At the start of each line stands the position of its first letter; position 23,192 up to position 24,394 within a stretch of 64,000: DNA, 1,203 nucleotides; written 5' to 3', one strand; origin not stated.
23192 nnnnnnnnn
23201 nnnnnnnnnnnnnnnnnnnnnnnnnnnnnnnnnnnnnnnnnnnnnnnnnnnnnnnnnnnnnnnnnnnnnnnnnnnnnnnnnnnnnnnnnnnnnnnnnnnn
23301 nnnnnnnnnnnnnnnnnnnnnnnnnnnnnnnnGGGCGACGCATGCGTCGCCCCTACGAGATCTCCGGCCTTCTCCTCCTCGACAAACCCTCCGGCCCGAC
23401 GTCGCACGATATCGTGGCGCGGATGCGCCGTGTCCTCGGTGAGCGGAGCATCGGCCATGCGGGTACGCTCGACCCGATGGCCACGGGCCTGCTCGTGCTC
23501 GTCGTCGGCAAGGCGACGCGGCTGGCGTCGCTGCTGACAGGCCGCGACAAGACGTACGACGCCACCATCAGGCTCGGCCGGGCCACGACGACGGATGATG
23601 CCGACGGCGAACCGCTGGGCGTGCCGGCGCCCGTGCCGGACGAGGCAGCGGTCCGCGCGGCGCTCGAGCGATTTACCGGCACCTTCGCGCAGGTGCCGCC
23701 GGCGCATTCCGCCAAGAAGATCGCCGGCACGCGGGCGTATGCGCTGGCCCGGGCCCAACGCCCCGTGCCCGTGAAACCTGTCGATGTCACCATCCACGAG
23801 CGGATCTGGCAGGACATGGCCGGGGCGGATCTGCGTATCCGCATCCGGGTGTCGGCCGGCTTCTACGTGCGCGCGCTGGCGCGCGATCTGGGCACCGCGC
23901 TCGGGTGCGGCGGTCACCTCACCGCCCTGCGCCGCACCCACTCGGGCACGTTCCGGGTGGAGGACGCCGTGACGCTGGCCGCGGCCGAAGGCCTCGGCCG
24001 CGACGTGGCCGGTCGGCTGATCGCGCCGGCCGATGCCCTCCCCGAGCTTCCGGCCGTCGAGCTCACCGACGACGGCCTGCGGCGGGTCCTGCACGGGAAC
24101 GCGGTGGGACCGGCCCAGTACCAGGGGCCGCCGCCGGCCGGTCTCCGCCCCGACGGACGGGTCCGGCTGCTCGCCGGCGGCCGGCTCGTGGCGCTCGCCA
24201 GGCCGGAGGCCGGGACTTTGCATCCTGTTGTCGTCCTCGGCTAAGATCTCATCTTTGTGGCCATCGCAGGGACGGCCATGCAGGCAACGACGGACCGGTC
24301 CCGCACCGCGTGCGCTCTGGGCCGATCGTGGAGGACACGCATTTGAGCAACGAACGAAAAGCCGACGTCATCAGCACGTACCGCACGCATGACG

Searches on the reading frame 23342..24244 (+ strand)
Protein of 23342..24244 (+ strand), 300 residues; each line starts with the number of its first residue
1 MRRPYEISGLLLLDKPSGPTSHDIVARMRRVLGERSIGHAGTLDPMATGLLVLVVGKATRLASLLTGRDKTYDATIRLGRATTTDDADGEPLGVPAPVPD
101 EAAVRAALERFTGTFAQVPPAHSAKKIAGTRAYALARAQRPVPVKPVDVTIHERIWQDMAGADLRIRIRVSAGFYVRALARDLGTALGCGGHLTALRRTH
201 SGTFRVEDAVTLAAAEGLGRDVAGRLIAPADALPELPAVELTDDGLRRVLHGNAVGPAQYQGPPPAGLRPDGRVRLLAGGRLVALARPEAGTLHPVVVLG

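Call 8: search_protein_families(library=pfam, proteins=[window:23342-24244:+])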
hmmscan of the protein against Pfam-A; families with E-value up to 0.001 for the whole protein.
window:23342-24244:+ (300 aa): 4 families
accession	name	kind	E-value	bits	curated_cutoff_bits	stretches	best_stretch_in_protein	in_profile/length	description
PF01509.24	TruB_N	-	2.1e-43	148.7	27.3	1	29-176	1-149/149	TruB family pseudouridylate synthase (N terminal domain)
PF16198.10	TruB_C_2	-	8.8e-12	45.4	29.3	1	177-214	1-38/66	tRNA pseudouridylate synthase B C-terminal domain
PF08068.17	DKCLD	-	0.00033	21.1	27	1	8-25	41-58/58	DKCLD (NUC011) domain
PF09157.17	TruB-C_2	-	0.00038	20.8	21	1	237-298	1-56/57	Pseudouridine synthase II TruB, C-terminal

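Call 36: find_homologous_proteins(query=window:23342-24244:+, max_evalue=1e-30)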
Query window:23342-24244:+ (300 aa): 7666 proteins with E <= 1e-30 among 8000 candidates; the best 120 are listed.
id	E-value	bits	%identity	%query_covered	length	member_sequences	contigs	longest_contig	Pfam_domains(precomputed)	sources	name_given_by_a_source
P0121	3.6e-185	632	98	100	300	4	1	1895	PF01509.24,PF16198.11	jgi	-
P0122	1.7e-126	439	73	98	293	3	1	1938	PF01509.24,PF16198.11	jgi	jgi:tRNA pseudouridine55 synthase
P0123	3.0e-126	439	72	98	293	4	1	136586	PF01509.24,PF16198.11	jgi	jgi:tRNA pseudouridine55 synthase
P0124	2.7e-124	432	71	98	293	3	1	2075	PF01509.24,PF16198.11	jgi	jgi:tRNA pseudouridine55 synthase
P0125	1.2e-123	430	72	98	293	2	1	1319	PF01509.24,PF16198.11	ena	-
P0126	1.3e-123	430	71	99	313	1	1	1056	PF01509.24,PF16198.11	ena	-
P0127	6.2e-123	428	78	91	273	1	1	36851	PF01509.24,PF16198.11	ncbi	-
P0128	8.4e-123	427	71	98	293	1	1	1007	PF01509.24,PF16198.11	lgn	-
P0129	3.9e-121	422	70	98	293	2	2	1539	PF01509.24,PF16198.11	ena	-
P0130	5.3e-121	421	71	98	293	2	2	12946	PF01509.24,PF16198.11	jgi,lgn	jgi:tRNA pseudouridine55 synthase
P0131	3.5e-120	419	71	98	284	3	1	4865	PF01509.24,PF16198.11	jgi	jgi:tRNA pseudouridine55 synthase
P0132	4.9e-119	415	68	98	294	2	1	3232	PF01509.24,PF16198.11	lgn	-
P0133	8.2e-119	414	69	98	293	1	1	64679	PF01509.24,PF16198.11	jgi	jgi:tRNA pseudouridine55 synthase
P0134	5.6e-118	412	68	98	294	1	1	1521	PF01509.24,PF16198.11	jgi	jgi:tRNA pseudouridine55 synthase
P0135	2.4e-117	409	69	98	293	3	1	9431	PF01509.24,PF16198.11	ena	-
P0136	3.3e-117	409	68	98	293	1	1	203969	PF01509.24,PF16198.11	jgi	jgi:tRNA pseudouridine55 synthase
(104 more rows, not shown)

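Call 46: find_encoding_contigs(protein=P0121, flank=1500, max_places=3)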
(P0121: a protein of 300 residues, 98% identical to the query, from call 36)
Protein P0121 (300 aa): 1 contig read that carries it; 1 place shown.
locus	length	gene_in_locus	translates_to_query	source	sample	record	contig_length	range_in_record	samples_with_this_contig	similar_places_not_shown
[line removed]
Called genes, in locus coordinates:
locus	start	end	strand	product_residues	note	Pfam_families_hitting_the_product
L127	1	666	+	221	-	?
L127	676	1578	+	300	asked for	PF01509:TruB_N, PF16198:TruB_C_2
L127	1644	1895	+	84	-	?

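Call 47: find_encoding_contigs(protein=P0123, flank=1500, max_places=2)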
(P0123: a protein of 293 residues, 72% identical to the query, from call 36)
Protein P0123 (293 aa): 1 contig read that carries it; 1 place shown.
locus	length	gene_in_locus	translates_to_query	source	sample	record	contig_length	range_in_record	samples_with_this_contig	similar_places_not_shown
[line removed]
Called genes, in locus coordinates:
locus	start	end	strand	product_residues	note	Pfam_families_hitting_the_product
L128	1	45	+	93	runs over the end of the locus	PF04456:DUF503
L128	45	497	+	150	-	PF02033:RBFA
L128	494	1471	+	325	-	PF01368:DHH, PF02272:DHHA1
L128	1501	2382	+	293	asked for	PF01509:TruB_N, PF16198:TruB_C_2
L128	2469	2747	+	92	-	PF00312:Ribosomal_S15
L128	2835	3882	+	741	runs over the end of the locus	PF01138:RNase_PH, PF03725:RNase_PH_C, PF03726:PNPase, PF01138:RNase_PH, PF00013:KH_1, PF00575:S1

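Call 48: find_encoding_contigs(protein=P0136, flank=1500, max_places=2)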
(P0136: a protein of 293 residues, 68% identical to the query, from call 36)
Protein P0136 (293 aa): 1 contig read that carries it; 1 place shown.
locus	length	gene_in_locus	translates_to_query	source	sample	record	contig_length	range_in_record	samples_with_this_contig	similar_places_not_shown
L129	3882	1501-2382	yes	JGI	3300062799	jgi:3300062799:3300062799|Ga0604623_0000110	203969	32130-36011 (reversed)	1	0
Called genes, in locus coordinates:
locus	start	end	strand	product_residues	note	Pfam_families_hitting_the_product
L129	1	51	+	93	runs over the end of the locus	PF04456:DUF503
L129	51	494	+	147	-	PF02033:RBFA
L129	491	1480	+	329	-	PF01368:DHH, PF02272:DHHA1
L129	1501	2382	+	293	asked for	PF01509:TruB_N, PF16198:TruB_C_2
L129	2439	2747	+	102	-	PF00312:Ribosomal_S15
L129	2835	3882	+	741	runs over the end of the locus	-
